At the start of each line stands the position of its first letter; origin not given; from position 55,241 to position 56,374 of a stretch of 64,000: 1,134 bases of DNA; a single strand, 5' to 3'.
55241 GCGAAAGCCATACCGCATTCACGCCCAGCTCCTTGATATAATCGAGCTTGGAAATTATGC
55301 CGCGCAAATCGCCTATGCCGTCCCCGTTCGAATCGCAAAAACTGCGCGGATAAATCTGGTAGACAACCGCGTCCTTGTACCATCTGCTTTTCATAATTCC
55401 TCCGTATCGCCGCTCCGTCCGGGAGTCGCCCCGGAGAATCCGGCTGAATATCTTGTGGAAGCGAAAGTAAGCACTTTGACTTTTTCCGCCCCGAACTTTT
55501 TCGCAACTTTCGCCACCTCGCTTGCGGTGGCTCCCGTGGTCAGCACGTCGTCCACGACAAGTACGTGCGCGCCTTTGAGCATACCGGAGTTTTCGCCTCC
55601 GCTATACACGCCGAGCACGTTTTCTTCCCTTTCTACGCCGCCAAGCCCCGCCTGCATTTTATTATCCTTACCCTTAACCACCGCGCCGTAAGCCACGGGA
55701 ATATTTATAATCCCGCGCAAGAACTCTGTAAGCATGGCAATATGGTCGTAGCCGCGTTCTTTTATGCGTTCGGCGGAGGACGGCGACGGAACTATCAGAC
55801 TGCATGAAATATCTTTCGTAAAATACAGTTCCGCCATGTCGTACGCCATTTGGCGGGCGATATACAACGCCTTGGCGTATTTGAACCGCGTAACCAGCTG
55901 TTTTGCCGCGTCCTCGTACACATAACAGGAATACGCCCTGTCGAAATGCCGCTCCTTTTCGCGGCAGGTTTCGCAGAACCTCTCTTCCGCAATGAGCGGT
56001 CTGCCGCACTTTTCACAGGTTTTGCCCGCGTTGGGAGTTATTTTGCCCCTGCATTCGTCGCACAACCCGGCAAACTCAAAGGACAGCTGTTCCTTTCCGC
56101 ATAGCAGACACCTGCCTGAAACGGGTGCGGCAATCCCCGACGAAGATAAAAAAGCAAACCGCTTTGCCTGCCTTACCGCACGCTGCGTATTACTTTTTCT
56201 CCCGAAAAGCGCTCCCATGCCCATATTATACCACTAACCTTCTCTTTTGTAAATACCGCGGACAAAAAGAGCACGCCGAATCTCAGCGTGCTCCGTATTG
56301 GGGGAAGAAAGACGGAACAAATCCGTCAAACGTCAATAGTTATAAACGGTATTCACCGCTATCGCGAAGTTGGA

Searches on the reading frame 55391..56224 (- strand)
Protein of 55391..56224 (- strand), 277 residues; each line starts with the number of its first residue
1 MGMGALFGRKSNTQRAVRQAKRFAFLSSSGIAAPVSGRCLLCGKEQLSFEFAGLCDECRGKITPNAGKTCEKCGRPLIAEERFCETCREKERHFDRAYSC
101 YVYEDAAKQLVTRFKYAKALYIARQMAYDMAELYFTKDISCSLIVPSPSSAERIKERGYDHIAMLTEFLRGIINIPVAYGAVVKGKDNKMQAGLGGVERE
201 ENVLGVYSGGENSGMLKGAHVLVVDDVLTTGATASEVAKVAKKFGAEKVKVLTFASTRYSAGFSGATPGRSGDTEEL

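Call 31: search_protein_families(library=pfam, proteins=[window:55391-56224:-], max_evalue=0.00001)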
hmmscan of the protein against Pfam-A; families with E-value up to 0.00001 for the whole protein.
window:55391-56224:- (277 aa): 2 families
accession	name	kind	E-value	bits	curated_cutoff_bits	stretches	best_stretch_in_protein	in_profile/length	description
PF18912.6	DZR_2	-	1.1e-08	35.3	27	1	38-88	9-56/56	Double zinc ribbon domain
PF00156.33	Pribosyltran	-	1.3e-08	34.8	26.3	1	201-256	79-125/158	Phosphoribosyl transferase domain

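Call 90: find_encoding_contigs(protein=window:55391-56224:-, flank=10000, max_places=1)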
Protein window:55391-56224:- (277 aa): 22 contigs read that carry it; 1 place shown.
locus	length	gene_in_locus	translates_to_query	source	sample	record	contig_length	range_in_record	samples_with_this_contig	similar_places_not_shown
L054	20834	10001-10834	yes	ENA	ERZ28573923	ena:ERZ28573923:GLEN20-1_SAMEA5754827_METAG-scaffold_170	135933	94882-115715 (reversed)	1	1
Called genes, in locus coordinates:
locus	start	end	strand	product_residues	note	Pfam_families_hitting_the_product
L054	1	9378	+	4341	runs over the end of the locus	-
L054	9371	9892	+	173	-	-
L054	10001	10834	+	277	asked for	PF18912:DZR_2, PF00156:Pribosyltran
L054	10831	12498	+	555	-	PF00128:Alpha-amylase, PF16657:Malt_amylase_C (weak), PF23915:SusG_C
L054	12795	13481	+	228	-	PF00072:Response_reg, PF00486:Trans_reg_C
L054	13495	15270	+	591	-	PF13426:PAS_9 (faint), PF00512:HisKA, PF02518:HATPase_c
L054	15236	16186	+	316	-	PF20511:PMI_typeI_cat, PF21621:MPI_cupin_dom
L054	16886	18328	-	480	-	-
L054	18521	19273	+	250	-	PF02535:Zip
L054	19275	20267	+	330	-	PF01300:Sua5_yciO_yrdC, PF03481:Sua5_C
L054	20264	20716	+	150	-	PF01451:LMWPc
